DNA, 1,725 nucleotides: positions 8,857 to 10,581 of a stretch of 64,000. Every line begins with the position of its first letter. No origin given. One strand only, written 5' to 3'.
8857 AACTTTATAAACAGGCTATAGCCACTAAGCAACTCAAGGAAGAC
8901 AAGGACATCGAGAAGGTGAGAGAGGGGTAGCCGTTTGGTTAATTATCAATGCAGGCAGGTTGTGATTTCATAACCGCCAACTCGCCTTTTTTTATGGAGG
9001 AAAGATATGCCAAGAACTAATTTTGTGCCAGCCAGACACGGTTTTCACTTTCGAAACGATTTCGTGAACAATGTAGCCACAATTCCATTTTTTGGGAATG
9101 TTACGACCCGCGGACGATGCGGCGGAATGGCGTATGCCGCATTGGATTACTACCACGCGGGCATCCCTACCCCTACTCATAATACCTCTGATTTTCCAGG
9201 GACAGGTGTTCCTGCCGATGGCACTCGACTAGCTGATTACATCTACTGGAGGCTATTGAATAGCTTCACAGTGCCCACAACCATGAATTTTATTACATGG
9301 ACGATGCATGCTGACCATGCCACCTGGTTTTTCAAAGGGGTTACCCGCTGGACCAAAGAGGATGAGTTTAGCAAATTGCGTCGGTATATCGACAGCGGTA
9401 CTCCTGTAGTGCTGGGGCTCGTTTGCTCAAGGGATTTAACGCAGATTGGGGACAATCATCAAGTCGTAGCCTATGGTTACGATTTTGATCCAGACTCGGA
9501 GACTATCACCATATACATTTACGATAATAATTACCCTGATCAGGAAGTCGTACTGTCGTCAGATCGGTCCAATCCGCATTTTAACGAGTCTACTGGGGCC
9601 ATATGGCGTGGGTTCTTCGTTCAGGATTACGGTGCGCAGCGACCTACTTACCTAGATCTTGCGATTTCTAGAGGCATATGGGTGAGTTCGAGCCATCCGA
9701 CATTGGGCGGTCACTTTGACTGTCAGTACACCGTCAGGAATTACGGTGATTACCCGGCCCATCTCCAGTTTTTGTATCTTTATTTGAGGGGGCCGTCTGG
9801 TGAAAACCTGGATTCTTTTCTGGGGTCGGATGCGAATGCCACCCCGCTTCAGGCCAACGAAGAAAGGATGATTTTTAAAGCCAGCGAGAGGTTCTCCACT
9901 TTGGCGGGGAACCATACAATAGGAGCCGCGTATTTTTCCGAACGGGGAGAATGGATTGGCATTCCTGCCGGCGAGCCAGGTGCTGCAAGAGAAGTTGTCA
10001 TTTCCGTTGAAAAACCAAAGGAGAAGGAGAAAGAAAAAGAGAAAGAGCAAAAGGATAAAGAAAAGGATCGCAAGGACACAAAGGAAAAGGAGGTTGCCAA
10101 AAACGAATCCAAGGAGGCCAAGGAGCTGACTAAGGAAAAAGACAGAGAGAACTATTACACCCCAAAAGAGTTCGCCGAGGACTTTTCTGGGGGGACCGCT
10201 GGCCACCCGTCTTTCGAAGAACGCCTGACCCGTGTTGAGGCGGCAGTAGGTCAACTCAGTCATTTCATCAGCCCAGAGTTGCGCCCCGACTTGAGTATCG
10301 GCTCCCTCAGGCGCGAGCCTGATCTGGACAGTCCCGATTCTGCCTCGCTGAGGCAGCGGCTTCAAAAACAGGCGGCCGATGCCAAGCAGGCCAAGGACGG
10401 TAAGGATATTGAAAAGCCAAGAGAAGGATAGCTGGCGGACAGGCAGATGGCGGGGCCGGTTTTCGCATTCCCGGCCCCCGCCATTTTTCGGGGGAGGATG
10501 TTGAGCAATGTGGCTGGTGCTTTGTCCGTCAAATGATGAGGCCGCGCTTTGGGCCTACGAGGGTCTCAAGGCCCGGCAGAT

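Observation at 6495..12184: Four-gene island: two cytoplasmic peptidases with a shared K/E/D-rich spacer and tail, plus a graspetide-type ATP-grasp ligase and a dead paralog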

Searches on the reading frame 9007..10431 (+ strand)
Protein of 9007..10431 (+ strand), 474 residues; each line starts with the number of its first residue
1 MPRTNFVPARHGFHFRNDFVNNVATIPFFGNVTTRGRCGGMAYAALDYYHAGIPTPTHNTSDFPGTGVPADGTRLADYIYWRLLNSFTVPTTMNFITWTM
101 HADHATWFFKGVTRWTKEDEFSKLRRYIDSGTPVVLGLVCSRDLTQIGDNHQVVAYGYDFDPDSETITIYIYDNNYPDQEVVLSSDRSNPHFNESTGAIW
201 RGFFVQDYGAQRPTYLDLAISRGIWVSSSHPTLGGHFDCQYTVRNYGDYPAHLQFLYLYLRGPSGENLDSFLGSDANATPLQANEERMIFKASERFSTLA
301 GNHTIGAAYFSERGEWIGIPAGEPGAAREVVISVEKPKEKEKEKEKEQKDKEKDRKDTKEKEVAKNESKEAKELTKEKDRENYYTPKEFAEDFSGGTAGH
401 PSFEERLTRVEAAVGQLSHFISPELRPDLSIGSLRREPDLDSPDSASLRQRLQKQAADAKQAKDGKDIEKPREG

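Call 3: search_protein_families(library=pfam, proteins=[window:9007-10431:+], max_evalue=0.1)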
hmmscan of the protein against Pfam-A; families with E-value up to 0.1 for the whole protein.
window:9007-10431:+ (474 aa): 1 family
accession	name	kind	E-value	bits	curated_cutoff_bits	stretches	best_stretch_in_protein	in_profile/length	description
PF13529.12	Peptidase_C39_2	-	0.01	16.9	24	1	114-173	82-141/143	Peptidase_C39 like family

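Call 4: search_protein_families(library=ncbifam, proteins=[window:9007-10431:+], max_evalue=0.1)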
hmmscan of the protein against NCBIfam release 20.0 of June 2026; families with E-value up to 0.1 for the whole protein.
window:9007-10431:+ (474 aa): 1 family
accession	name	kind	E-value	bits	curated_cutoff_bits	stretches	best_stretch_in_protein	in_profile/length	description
NF045837.1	Mplas_Cys_pep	subfamily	4.1e-05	23.7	45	1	112-189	138-208/240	putative cysteine peptidase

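Call 30: search_protein_families(library=padloc, proteins=[window:9007-10431:+], max_evalue=0.01)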
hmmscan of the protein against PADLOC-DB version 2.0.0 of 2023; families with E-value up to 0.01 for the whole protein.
window:9007-10431:+ (474 aa): 0 families

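Call 33: search_protein_families(library=pfam, alignment_id=A2, max_evalue=0.001)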
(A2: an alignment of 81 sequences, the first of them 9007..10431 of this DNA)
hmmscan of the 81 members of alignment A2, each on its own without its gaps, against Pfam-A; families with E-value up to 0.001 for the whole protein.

A. member 1, window:9007-10431:+ (474 aa): 0 families

B. families by the number of members that match (of 81 scanned): 10 families
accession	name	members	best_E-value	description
PF00082.27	Peptidase_S8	9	3e-15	Subtilase family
PF05579.19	Peptidase_S32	7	1.9e-05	Equine arteritis virus serine endopeptidase S32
PF00949.27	Peptidase_S7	7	4.7e-05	Peptidase S7, Flavivirus NS3 serine protease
PF25819.1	Nal1_C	6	5.8e-06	Nal1 C-terminal domain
PF13365.12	Trypsin_2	3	9.1e-07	Trypsin-like peptidase domain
PF01833.30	TIG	1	9.3e-64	IPT/TIG domain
PF20144.5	TIG_SUH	1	3e-10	TIG domain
PF10342.15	Kre9_KNH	1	2e-08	Kre9/KNH-like N-terminal Ig-like domain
PF25608.1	NAL1_N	1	7.1e-06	NARROW LEAF 1 N-terminal domain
PF01453.30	B_lectin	1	1.6e-05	D-mannose binding lectin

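Call 57: predict_structure(alignment_id=A5)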
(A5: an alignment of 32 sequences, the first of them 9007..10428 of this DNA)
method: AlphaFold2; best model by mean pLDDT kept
length: 474 residues; sequences in the alignment: 32
mean_pLDDT: 81.9   pTM: 0.72
mean pLDDT of the five models: 81.9, 80.9, 80.3, 79.9, 78.5
residues with pLDDT >= 90: 301; 70-90: 65; 50-70: 35; < 50: 73
segments of 3 or more residues with pLDDT < 50: 363-401, 417-440, 465-474
pLDDT, mean of each block of 10 residues (from residue 1): 92 94 73 86 98 95 93 95 94 94 89 96 98 98 91 98 97 95 96 98 98 97 98 97 97 97 97 94 98 97 98 93 96 92 70 68 46 34 30 29 64 53 35 33 65 78 48 37
secondary structure, 60 per line:
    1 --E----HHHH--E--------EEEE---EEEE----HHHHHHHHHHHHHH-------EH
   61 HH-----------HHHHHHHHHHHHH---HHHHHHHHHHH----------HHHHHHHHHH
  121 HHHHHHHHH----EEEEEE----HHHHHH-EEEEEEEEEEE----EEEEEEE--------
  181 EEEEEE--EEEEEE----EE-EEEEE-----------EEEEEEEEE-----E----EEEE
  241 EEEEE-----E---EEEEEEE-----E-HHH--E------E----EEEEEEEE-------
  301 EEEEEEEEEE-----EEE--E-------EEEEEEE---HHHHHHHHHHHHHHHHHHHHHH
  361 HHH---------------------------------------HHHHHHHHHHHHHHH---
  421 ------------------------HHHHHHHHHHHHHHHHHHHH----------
elements in order: H8-11 E23-26 E30-33 H38-51 H74-86 H90-100 H111-129 E134-139 H144-149 E151-161 E166-172 E181-186 E189-194 E202-206 E218-226 E237-245 E255-261 E286-293 E301-310 E316-318 E329-335 H339-363 H403-417 H445-464
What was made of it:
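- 10018..10197 (+): Gene 2 K/E/D-rich spacer (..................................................). Predicted as a helix followed by a low-confidence region (call 57).
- AlphaFold gives no confident contact between the tail and the active site (call 57).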

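Call 60: fold_search(model_id=the predicted structure, library=pdb)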
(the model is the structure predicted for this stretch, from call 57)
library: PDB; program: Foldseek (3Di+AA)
matches with E <= 10: 1581; with E <= 0.001: 49
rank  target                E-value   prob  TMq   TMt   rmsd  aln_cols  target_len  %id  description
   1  6a8p_A                3.8e-05  0.97  0.19  0.14  25.0       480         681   10  Transglutaminase 2 mutant G224V in complex with GTP (released 2018-09-26)
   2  9lql_D                8.5e-05  1.00  0.18  0.12   6.1       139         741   13  Structure of STG-hydrolyzing beta-glucosidase 1 (PSTG1) complexed with heptyl 1-thio-beta-D-glucopyranoside (released 2026-02-04)
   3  9lql_A                9.5e-05  1.00  0.18  0.12   6.1       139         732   13  Structure of STG-hydrolyzing beta-glucosidase 1 (PSTG1) complexed with heptyl 1-thio-beta-D-glucopyranoside (released 2026-02-04)
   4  7ceb_A                1.1e-04  0.99  0.18  0.16  13.9       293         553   11  Crystal structure of alpha6beta1 integrin headpiece (released 2021-06-23)
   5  4be5_A                1.2e-04  1.00  0.20  0.38  18.3       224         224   12  V. cholera biofilm scaffolding protein RbmA (released 2013-12-18)
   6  7e1y_A                1.3e-04  1.00  0.18  0.16   3.5       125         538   12  Staphylothermus marinus amylopullulanase -SmApu (released 2022-02-09)
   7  9a3v_A                1.5e-04  0.95  0.20  0.14  23.5       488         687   10  Predicted model of tissue transglutaminase 2 (TG2) in complex with plasma fibronectin type III modules 14 and 15 (FNII (released 2024-02-02)
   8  9lql_C                1.6e-04  1.00  0.18  0.12   6.1       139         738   13  Structure of STG-hydrolyzing beta-glucosidase 1 (PSTG1) complexed with heptyl 1-thio-beta-D-glucopyranoside (released 2026-02-04)
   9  4pyg_A                1.6e-04  0.99  0.18  0.13  11.9       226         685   12  Transglutaminase2 complexed with GTP (released 2015-02-11)
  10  4kkq_B                1.7e-04  1.00  0.19  0.36  19.1       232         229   14  Crystal structure of Vibrio cholerae RbmA (crystal form 1) (released 2013-05-22)
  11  3s3j_A                1.8e-04  1.00  0.17  0.13  10.5       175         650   12  Transglutaminase 2 in complex with a novel inhibitor (released 2012-06-06)
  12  21ji_C                2.0e-04  1.00  0.17  0.11  11.1       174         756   13  Crystal structure of isoprimeverose-producing enzyme from Phaeoacremonium minimum (released 2026-04-08)
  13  5vhv_A                2.1e-04  1.00  0.18  0.24   4.4       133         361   15  Pseudomonas fluorescens alkylpurine DNA glycosylase AlkC bound to DNA containing an oxocarbenium-intermediate analog (released 2017-10-25)
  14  4kkr_A                2.2e-04  1.00  0.20  0.38  18.2       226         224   12  Crystal structure of Vibrio cholerae RbmA (crystal form 3) (released 2013-05-22)
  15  9lql_B                2.5e-04  1.00  0.18  0.12   6.1       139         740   13  Structure of STG-hydrolyzing beta-glucosidase 1 (PSTG1) complexed with heptyl 1-thio-beta-D-glucopyranoside (released 2026-02-04)
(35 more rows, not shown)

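Call 74: search_protein_families(library=ncbifam, alignment_id=A2, max_evalue=0.01)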
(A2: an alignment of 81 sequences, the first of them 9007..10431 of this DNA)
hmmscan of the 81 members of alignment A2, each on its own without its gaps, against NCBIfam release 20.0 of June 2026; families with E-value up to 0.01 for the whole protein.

A. member 1, window:9007-10431:+ (474 aa): 1 family
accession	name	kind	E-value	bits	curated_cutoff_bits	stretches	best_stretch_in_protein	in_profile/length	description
NF045837.1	Mplas_Cys_pep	subfamily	4.1e-05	23.7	45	1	112-189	138-208/240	putative cysteine peptidase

B. families by the number of members that match (of 81 scanned): 14 families
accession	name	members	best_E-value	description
TIGR03921.1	T7SS_mycosin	9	1.3e-15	type VII secretion-associated serine protease mycosin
NF033595.1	denti_PrtP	7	2.9e-05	dentilisin complex serine proteinase subunit PrtP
TIGR03895.1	protease_PatA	6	3.7e-07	PatA/PatG family cyanobactin maturation protease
NF045841.1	Ig_SerProt_MIP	5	0.0011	MIP family Ig-specific serine endopeptidase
NF045826.1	lipo_P68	2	0.0072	P68 family surface lipoprotein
NF058597.1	CoaZ_rpt_PGGG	1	1.2e-55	choice-of-anchor Z repeating domain-containing protein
NF047769.1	LIC10067_lipo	1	5.5e-42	LIC10067 family putative lipoprotein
NF033557.1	LLB_putidacin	1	3.8e-26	putidacin L1 family lectin-like bacteriocin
NF045837.1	Mplas_Cys_pep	1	4.1e-05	putative cysteine peptidase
NF045727.1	GSU3529_fam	1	4.7e-05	GSU3529 family protein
NF011109.0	PRK14537.1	1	0.00058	50S ribosomal protein L20/unknown domain fusion protein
NF006578.0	PRK09103.1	1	0.0047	class 1a ribonucleoside-diphosphate reductase subunit alpha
TIGR01642.1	U2AF_lg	1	0.0066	U2 snRNP auxilliary factor, large subunit, splicing factor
NF047873.1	ZrgA_Zn_trans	1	0.0076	zinc uptake protein ZrgA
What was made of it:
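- Passenger families are typical of secreted or surface proteins, including a putidacin L1-type lectin at E 3.8e-26 (call 74).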

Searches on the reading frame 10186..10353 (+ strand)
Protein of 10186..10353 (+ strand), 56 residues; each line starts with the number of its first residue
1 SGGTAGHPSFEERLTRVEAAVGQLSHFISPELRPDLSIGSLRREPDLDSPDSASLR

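Call 39: find_homologous_proteins(query=A4, max_evalue=0.001)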
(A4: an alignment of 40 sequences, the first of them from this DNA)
Query A4 (40 sequences) (56 aa, profile of the alignment): 20 proteins with E <= 0.001 among 593 candidates.
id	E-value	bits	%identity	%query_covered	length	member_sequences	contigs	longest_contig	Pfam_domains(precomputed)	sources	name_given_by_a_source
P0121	3.8e-18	83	55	79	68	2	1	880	-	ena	-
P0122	1.0e-17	81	62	66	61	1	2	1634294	-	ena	-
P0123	1.2e-17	81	56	77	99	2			-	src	-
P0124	3.2e-17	80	55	75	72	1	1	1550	-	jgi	jgi:hypothetical protein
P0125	7.3e-17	78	57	66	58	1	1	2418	-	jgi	jgi:hypothetical protein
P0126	3.3e-16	76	49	66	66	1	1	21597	-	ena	-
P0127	5.5e-16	76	67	64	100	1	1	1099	-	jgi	jgi:hypothetical protein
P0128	6.8e-15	72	61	64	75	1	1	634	-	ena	-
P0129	5.0e-14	69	50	93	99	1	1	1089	-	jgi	jgi:hypothetical protein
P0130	5.1e-14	69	59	79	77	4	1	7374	-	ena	-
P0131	6.7e-14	69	47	80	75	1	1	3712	-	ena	-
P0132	7.5e-14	69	61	64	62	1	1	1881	-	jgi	jgi:hypothetical protein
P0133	2.5e-13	67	48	96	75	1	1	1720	-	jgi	jgi:hypothetical protein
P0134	1.2e-11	62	55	59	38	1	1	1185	-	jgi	jgi:hypothetical protein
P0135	3.3e-11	60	53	61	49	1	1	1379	-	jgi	jgi:hypothetical protein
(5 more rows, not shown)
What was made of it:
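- Tried and rejected: Word-indexed search with a 40-tail alignment (call 39).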

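Call 41: find_encoding_contigs(protein=P0126, flank=5000, max_places=2)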
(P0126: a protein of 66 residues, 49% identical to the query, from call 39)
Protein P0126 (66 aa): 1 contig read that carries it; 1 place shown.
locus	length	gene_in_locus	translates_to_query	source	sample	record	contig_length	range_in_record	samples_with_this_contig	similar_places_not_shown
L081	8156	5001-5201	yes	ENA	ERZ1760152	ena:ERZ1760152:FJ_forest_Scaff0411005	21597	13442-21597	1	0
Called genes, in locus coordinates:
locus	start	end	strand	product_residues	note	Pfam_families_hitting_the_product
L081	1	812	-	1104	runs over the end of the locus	PF19190:BACON_2 (faint)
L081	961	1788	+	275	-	PF00528:BPD_transp_1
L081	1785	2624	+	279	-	PF00528:BPD_transp_1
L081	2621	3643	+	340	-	PF01547:SBP_bac_1, PF13416:SBP_bac_8, PF13343:SBP_bac_6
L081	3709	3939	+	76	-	PF19891:DUF6364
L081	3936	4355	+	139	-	PF01850:PIN (weak), PF13470:PIN_3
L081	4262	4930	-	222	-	-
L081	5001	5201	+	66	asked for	-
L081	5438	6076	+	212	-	-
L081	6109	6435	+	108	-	-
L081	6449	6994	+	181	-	PF08443:RimK (weak)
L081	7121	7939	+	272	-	PF01144:CoA_trans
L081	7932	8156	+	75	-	?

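Call 42: find_encoding_contigs(protein=P0130, flank=5000, max_places=2)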
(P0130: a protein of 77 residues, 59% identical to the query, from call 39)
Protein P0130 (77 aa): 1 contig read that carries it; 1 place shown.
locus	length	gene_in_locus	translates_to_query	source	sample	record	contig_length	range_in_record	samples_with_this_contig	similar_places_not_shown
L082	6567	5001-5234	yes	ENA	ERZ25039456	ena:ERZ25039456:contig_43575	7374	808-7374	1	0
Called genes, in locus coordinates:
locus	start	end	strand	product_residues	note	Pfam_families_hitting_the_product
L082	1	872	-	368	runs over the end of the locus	PF03023:MurJ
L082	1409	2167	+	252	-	-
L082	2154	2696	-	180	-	-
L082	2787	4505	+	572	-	PF01833:TIG (weak)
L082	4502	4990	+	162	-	PF01833:TIG (weak)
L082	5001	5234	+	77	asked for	-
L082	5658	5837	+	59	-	-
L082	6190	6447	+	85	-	-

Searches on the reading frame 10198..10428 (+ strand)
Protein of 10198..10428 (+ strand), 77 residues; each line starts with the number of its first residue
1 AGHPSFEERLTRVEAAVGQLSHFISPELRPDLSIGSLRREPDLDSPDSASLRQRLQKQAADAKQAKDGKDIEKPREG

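Call 50: search_protein_representatives(protein=window:10198-10428:+)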
Query: 77 residues. Proteins with E-value up to 0.001 (for the whole library): 159; up to 1e-10: 29; up to 1e-30: 1. The best 150 are listed.
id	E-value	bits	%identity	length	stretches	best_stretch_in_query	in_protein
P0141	5.6e-40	150.5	100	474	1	1-77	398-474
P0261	8.4e-25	102.5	71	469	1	2-76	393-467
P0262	8.7e-22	92.9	61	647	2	6-76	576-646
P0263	3.9e-19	84.5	63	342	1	5-77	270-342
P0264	1.6e-18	82.5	58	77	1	5-75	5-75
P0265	3.3e-17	78.4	60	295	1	4-75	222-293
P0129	1.1e-16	76.8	59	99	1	4-76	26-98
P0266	2.0e-16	75.9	60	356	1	5-76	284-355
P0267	2.4e-16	75.7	57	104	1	5-76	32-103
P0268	4.0e-16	75.0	59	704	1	3-76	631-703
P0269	8.8e-16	73.9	62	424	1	8-76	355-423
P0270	2.9e-15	72.3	60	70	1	7-76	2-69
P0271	5.0e-15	71.5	55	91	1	4-77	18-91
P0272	6.2e-15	71.2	65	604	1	6-76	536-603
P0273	8.5e-15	70.8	62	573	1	8-76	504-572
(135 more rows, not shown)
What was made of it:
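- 10198..10431 (+): Gene 2 conserved C-terminal tail: amphipathic helix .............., then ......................, then the Lys/Asp-rich end ................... This is the proposed recognition and substrate element of the ligase pair. There are 159 representative proteins with E <= 1e-3, and among the 150 listed nearly all carry the tail at the extreme C-terminus (call 50).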
